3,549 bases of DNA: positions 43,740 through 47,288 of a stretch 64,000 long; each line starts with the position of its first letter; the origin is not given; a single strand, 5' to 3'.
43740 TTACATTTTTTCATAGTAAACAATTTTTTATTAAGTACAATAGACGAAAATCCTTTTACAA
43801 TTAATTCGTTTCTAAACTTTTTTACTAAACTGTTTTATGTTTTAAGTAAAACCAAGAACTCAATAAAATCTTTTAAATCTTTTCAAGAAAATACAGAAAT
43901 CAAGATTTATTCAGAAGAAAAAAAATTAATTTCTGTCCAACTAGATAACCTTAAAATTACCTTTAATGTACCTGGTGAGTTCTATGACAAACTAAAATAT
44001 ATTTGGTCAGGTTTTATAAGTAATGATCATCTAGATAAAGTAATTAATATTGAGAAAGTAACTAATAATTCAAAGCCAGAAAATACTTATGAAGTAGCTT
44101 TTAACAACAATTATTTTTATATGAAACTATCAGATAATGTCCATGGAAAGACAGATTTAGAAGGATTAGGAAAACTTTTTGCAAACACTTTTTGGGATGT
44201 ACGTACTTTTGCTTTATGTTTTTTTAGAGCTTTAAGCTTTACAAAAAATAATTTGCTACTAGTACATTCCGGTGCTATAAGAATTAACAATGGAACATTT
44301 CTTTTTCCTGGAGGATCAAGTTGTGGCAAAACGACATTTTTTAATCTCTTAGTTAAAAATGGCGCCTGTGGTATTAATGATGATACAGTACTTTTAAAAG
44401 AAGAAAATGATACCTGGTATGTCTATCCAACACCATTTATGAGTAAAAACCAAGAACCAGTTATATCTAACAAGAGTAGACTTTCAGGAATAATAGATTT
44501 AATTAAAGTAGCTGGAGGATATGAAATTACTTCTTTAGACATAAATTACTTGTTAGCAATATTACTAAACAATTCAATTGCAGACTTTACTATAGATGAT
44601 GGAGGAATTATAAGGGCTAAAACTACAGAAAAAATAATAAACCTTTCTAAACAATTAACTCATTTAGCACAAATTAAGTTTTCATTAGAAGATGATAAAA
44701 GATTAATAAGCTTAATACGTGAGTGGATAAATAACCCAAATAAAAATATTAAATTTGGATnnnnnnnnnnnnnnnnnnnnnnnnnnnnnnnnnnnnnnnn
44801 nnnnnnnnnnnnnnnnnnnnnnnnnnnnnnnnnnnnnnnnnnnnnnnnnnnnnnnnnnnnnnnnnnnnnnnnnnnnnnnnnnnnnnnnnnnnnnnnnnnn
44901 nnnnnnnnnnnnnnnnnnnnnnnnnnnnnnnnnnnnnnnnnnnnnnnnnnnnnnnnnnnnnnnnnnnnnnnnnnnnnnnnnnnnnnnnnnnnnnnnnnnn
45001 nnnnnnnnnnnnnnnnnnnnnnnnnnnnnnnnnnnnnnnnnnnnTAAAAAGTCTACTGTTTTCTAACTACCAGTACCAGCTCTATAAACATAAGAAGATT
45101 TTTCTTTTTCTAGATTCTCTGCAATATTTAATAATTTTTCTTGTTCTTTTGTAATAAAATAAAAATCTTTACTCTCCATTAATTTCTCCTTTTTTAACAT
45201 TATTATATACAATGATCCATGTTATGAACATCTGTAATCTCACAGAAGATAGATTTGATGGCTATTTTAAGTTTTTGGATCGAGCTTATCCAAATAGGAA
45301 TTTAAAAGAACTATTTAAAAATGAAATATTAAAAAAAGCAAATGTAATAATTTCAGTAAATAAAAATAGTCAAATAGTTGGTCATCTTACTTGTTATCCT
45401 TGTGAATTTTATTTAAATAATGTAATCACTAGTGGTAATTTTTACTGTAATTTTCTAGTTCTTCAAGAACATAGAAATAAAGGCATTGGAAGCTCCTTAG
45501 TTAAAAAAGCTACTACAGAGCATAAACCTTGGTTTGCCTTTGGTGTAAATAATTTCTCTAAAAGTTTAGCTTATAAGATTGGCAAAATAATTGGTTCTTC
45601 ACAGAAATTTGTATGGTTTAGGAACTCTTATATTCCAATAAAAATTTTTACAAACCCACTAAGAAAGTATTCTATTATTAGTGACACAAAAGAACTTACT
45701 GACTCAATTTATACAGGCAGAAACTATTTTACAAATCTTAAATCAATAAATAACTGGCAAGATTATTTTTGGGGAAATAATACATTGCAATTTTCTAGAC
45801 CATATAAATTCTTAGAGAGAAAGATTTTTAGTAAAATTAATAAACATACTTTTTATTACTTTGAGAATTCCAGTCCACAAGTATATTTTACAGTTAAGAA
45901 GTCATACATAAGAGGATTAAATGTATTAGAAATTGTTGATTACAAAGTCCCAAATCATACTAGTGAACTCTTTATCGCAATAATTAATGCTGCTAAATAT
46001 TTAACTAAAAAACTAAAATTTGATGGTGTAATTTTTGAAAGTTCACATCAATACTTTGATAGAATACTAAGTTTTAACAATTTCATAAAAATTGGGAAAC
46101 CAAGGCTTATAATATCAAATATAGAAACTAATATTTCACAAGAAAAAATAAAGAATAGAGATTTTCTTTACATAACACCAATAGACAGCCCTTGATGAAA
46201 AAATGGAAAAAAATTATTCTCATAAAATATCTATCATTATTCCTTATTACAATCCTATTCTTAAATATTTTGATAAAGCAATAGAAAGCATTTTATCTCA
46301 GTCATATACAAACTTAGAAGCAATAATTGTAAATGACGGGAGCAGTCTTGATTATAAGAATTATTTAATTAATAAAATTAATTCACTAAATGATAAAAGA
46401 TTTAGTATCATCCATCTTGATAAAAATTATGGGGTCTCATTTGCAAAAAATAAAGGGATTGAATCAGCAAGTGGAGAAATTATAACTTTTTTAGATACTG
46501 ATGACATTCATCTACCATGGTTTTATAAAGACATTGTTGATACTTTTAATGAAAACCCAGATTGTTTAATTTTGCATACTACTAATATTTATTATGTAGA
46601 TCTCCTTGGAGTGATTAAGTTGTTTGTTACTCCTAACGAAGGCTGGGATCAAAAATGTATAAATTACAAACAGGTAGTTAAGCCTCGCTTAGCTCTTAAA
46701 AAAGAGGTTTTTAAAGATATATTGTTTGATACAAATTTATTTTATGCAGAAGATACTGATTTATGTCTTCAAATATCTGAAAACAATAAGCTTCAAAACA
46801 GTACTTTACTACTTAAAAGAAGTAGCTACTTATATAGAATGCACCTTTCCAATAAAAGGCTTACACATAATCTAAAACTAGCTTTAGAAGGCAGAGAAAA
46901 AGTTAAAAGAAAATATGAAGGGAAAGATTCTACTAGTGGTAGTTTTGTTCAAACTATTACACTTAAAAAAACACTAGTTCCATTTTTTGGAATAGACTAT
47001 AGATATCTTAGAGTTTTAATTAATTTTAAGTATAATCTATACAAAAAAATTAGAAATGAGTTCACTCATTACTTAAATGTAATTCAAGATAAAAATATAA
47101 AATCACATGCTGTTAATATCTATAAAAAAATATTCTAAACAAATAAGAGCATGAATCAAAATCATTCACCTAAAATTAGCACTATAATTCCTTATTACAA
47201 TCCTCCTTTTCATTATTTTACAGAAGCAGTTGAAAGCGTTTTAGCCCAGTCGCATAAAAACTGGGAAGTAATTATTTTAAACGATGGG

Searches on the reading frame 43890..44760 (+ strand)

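Call 49: search_solved_structures(query=A3, max_evalue=10, show_alignments=2)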
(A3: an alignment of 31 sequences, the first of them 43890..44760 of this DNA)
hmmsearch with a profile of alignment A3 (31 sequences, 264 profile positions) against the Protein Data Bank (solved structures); distinct sequences matched with E-value up to 10: 339 (the best 60 are shown).
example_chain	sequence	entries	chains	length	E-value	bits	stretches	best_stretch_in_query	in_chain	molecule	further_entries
6fn1_A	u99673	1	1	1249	1.1e-06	31.8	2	123-152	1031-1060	Human-mouse chimeric ABCB1 (ABCBHM)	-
6fn4_A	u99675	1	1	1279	1.1e-06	31.8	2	123-152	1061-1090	Apo form of Human-mouse chimeric ABCB1 (ABCB1HM) in complex with Antigen binding fragment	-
4f4c_A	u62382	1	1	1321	6.4e-06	29.3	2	130-155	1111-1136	Multidrug resistance protein pgp-1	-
6qee_A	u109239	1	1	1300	7.6e-06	29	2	123-152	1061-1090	ABCB1HM-EQ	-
6ujp_A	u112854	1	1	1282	8.7e-06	28.8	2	123-152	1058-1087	ATP-dependent translocase ABCB1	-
6ujw_A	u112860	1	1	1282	9.5e-06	28.7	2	123-152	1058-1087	ATP-dependent translocase ABCB1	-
6ujt_A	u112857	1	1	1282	9.6e-06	28.7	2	123-152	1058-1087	ATP-dependent translocase ABCB1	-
4m1m_A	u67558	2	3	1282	9.6e-06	28.7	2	123-152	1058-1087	Multidrug resistance protein 1A | ATP-dependent translocase ABCB1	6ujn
6ujr_A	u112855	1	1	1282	9.6e-06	28.7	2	123-152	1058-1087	ATP-dependent translocase ABCB1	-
3g5u_A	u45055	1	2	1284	9.6e-06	28.7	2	123-152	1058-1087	Multidrug resistance protein 1a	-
6ujs_A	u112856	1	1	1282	9.6e-06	28.7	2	123-152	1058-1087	ATP-dependent translocase ABCB1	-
4lsg_A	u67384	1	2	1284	9.6e-06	28.7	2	123-152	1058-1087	Multidrug resistance protein 1A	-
6c2u_A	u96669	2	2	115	1e-05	28.6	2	128-146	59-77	phosphate-loop protein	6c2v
6s7p_A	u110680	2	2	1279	1.1e-05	28.5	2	123-152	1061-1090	Phosphatidylcholine translocator ABCB4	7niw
7niu_A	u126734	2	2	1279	1.1e-05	28.5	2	123-152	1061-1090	Isoform 2 of Phosphatidylcholine translocator ABCB4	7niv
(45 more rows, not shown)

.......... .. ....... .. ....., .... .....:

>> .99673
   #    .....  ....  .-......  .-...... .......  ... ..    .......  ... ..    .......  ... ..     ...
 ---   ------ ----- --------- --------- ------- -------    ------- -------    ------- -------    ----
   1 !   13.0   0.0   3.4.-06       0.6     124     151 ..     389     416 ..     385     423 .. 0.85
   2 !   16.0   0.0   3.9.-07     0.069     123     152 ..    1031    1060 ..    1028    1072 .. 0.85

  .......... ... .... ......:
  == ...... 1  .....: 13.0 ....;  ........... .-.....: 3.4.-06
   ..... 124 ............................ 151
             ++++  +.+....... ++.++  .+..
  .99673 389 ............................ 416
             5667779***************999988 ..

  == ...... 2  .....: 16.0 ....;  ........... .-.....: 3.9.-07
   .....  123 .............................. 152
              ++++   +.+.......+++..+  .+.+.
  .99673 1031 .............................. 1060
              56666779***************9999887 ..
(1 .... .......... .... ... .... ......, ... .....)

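Call 50: search_protein_families(library=ncbifam, alignment_id=A3, max_evalue=0.01)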
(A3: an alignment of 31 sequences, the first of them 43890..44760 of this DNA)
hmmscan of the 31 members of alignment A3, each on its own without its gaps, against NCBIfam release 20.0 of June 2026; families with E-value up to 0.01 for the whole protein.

A. member 1, window:43890-44760:+ (290 aa): 1 family
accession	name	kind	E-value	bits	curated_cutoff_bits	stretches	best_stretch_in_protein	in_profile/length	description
TIGR04352.1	HprK_rel_A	equivalog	0.0082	15.3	200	0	117-189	91-163/280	HprK-related kinase A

B. families by the number of members that match (of 31 scanned): 87 families (the first 25 are shown)
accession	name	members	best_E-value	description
TIGR04249.1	SCM_chp_ScmC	27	2.4e-10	SynChlorMet cassette protein ScmC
TIGR04352.1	HprK_rel_A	23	2.2e-08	HprK-related kinase A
TIGR04355.1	HprK_rel_B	19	4.3e-09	HprK-related kinase B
TIGR00679.1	hpr-ser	13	3.6e-06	HPr(Ser) kinase/phosphatase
NF006821.0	PRK09344.1-3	11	2.5e-06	phosphoenolpyruvate carboxykinase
TIGR02673.1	FtsE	10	0.00011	cell division ATP-binding protein FtsE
NF000355.4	ribo_prot_ABC_F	9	0.00021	ribosomal protection-like ABC-F family protein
TIGR03608.1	L_ocin_972_ABC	7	2.3e-05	putative bacteriocin export ABC transporter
TIGR02324.1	CP_lyasePhnL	6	0.0014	phosphonate C-P lyase system protein PhnL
NF003883.0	PRK05428.2-1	5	0.00074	HPr kinase/phosphorylase-related protein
TIGR02857.1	CydD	4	0.00033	thiol reductant ABC exporter subunit CydD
TIGR00152.1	TIGR00152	4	0.00065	dephospho-CoA kinase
NF011514.0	PRK14953.1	4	0.00069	DNA polymerase III subunits gamma and tau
NF000171.1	ABCF_producer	4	0.00073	TlrC/CarA/OleB/SrmB family ABC-F type ribosomal protection protein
TIGR02315.1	ABC_phnC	4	0.0015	phosphonate ABC transporter ATP-binding protein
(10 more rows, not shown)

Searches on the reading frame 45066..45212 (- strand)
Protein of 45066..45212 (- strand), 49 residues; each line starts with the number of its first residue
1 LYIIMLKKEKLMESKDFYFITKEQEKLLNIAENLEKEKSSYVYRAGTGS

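Call 88: list_cluster_members(proteins=[window:45066-45212:-, window:45066-45200:-, window:45066-45179:-, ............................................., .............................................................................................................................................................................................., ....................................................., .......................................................])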
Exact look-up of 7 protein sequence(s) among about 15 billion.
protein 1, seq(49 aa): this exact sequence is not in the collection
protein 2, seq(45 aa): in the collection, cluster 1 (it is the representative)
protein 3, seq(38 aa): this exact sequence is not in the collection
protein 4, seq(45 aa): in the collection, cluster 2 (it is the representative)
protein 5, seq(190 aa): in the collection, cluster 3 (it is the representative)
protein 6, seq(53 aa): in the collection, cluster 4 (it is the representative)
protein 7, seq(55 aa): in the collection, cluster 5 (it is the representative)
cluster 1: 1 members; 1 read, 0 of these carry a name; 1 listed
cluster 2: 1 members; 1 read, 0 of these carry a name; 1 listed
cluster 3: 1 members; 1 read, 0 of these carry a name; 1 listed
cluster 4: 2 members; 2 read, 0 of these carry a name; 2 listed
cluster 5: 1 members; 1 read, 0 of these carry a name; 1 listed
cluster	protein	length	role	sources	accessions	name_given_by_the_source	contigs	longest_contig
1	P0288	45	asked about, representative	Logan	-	-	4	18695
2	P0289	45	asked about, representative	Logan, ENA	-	-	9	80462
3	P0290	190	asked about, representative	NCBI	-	-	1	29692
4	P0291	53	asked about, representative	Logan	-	-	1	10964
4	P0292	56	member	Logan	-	-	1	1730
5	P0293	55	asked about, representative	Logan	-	-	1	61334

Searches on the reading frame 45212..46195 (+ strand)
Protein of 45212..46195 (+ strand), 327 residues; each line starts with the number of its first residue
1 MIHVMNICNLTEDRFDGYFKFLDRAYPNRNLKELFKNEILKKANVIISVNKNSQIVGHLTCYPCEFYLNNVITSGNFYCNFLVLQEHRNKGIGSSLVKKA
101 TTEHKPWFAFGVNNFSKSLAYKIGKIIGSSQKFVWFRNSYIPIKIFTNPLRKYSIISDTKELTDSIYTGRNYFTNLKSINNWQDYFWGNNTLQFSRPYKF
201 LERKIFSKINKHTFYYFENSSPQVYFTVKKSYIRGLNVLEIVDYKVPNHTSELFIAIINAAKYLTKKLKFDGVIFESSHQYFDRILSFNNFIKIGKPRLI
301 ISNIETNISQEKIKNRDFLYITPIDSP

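Call 4: search_protein_families(library=pfam, proteins=[window:45212-46195:+], max_evalue=0.01)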
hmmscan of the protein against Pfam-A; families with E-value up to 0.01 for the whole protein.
window:45212-46195:+ (327 aa): 4 families
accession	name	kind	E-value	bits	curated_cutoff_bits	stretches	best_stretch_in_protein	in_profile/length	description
PF13527.13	Acetyltransf_9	-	3.2e-10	40.5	25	1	8-103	3-100/127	Acetyltransferase (GNAT) domain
PF00583.31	Acetyltransf_1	-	2.5e-06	28.2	20.7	1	27-103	17-87/116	Acetyltransferase (GNAT) family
PF13508.13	Acetyltransf_7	-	0.00011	23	27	1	49-104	8-56/84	Acetyltransferase (GNAT) domain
PF13673.13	Acetyltransf_10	-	0.0031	17.9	23.6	1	33-103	20-79/128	Acetyltransferase (GNAT) domain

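Call 5: search_protein_families(library=ncbifam, proteins=[window:45212-46195:+], max_evalue=0.01)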
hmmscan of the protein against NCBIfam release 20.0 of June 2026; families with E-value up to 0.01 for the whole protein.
window:45212-46195:+ (327 aa): 0 families

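Call 78: search_solved_structures(query=window:45212-46195:+, max_evalue=0.1)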
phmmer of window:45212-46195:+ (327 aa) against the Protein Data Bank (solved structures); distinct sequences matched with E-value up to 0.1: 0.

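Call 84: search_protein_families(library=padloc, proteins=[window:45212-46195:+], max_evalue=0.001)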
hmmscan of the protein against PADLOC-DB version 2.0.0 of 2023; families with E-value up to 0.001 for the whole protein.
window:45212-46195:+ (327 aa): 0 families

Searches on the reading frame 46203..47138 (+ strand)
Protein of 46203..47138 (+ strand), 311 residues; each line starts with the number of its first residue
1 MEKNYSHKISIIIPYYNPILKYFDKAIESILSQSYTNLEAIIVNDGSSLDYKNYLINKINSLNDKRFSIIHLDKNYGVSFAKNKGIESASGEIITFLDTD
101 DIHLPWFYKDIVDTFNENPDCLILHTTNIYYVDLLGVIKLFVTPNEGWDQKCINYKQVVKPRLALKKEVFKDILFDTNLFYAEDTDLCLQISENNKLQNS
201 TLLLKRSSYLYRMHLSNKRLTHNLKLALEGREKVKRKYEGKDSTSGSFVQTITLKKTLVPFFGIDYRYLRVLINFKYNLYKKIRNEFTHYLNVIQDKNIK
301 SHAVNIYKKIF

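Call 4: search_protein_families(library=pfam, proteins=[window:46203-47138:+], max_evalue=0.01)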
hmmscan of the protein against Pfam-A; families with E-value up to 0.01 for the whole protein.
window:46203-47138:+ (311 aa): 3 families
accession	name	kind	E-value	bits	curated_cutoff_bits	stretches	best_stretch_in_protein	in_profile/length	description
PF00535.33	Glycos_transf_2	-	2.7e-25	89.7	23.3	1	10-132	1-121/168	Glycosyl transferase family 2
PF10111.15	Glyco_tranf_2_2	-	1e-09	38.8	27.3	1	10-120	1-116/276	Glycosyltransferase like family 2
PF13641.12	Glyco_tranf_2_3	-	0.00063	20.3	27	1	8-119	2-114/230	Glycosyltransferase like family 2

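Call 5: search_protein_families(library=ncbifam, proteins=[window:46203-47138:+], max_evalue=0.01)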
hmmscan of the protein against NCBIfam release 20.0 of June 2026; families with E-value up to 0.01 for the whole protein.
window:46203-47138:+ (311 aa): 20 families
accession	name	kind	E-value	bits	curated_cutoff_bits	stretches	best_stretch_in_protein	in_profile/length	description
NF007482.0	PRK10073.1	equivalog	1.5e-20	73.5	423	1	4-117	3-112/334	glycosyltransferase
NF047683.1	TeichurnBiosyTuaG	equivalog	4.5e-18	65.8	400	1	6-104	5-100/252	teichuronic acid biosynthesis protein TuaG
TIGR04017.1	WcaA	equivalog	5.6e-16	59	495.75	1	9-225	7-226/279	colanic acid biosynthesis glycosyltransferase WcaA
NF007453.0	PRK10018.1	equivalog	5.9e-16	58.9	382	1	8-226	7-228/280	colanic acid biosynthesis glycosyltransferase WcaA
TIGR03937.1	PgaC_IcaA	equivalog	1.4e-15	57.2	422.3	1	4-120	42-155/407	poly-beta-1,6-N-acetyl-D-glucosamine synthase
NF041394.1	GtaseAglG_Halo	equivalog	2.7e-15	56.4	440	1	9-118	3-110/304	glucosyl-dolichyl phosphate glucuronosyltransferase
NF053739.1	GlytfEpsEBac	equivalog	9.7e-13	47.7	450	1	8-136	2-127/265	glycosyltransferase EpsE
NF050050.1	ProtGlycPglI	equivalog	1.5e-12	47.5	500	1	8-114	3-107/306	GalNAc(5)-diNAcBac-PP-undecaprenol beta-1,3-glucosyltransferase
NF041875.1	EPS_EpsD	equivalog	1.1e-10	41.4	370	1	9-110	1-99/325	exopolysaccharide biosynthesis glycosyltransferase EpsD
TIGR03965.1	mycofact_glyco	equivalog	1.1e-10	41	280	1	6-115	73-179/467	mycofactocin biosynthesis glycosyltransferase MftF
TIGR04242.1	nodulat_NodC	equivalog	6e-10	38.6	550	1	6-102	47-143/395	chitooligosaccharide synthase NodC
NF047588.1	GlcsyltransPgfSStrep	equivalog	1.2e-09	37.8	500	1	8-120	2-115/308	glycosyltransferase PgfS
NF038299.1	EPS_HpsN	equivalog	9.4e-09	34.7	425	1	8-120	2-111/317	hormogonium polysaccharide biosynthesis glycosyltransferase HpsN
NF038302.1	EPS_HpsE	equivalog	1.1e-07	31.1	300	1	9-104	3-100/307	hormogonium polysaccharide biosynthesis glycosyltransferase HpsE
TIGR04283.1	glyco_like_mftF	equivalog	2.7e-07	30.4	182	1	9-234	1-212/221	TIGR04283 family arsenosugar biosynthesis glycosyltransferase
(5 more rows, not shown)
